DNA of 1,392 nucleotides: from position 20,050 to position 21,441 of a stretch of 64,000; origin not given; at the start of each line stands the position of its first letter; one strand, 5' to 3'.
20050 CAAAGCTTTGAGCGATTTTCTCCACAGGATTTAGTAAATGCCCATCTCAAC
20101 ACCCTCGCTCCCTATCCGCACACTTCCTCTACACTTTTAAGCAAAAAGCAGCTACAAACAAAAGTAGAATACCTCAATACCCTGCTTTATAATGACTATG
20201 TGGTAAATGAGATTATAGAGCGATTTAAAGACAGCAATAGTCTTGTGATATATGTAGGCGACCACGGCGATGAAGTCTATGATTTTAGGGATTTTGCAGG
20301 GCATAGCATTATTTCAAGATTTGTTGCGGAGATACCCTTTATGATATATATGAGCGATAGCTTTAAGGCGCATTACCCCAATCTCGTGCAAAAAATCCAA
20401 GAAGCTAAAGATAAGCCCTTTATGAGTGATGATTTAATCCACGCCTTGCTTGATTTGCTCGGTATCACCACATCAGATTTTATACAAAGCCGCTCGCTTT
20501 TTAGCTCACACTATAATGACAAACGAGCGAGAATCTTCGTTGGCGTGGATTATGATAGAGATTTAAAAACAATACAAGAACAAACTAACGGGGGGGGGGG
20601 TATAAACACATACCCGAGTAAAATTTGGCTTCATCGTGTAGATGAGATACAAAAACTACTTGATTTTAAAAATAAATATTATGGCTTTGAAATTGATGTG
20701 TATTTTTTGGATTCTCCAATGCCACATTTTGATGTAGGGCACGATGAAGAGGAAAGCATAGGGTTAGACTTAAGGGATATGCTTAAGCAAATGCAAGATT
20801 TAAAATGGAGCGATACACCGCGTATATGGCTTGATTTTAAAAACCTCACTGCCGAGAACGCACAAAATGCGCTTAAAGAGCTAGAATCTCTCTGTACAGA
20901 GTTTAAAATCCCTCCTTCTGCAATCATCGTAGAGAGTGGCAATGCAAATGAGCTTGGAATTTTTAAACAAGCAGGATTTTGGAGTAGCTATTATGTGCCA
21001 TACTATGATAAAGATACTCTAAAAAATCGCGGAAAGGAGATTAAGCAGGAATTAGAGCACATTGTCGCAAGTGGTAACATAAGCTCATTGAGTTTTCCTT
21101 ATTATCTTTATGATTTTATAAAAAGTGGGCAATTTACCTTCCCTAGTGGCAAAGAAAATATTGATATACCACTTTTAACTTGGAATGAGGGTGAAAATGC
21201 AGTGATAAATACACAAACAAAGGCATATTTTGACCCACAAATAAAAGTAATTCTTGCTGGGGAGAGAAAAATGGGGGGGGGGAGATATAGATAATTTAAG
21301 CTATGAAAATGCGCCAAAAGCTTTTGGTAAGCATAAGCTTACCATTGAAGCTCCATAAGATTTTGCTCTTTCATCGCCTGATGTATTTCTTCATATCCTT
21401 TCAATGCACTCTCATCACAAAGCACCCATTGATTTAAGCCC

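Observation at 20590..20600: A second G11 tract exactly at the domain junction could switch the C-terminal domain on and off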

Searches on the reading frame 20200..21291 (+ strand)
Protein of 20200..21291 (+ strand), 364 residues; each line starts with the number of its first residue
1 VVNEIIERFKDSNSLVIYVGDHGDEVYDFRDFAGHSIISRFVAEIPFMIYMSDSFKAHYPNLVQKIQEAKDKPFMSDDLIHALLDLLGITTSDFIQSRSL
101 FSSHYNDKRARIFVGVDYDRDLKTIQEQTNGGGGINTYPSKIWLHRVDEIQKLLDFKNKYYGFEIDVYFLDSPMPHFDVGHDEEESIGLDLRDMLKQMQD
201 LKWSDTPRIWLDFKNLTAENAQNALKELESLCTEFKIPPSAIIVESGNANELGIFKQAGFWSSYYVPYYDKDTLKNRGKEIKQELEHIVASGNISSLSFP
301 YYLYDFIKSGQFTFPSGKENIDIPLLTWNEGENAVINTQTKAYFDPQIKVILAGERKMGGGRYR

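Call 52: find_related_loci(query=window:20200-21291:+, collection=metagenome_contigs, flank=3000)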
Query window:20200-21291:+ (364 aa) in metagenome_contigs; peptide patterns used: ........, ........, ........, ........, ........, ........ (x = any residue, [..] = any of these).
84 stretches matched a pattern; 5 encode a relative of the query (tblastn E <= 1e-3); 5 distinct loci.
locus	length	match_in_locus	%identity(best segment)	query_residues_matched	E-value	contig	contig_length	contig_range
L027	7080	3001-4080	52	1-364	1e-117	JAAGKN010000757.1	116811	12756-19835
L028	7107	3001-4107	47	1-364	7e-103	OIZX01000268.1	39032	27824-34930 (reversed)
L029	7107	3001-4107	47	1-364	2e-102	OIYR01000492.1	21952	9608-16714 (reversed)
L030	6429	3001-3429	54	1-143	2e-45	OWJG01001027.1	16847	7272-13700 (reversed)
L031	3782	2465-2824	41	1-113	2e-24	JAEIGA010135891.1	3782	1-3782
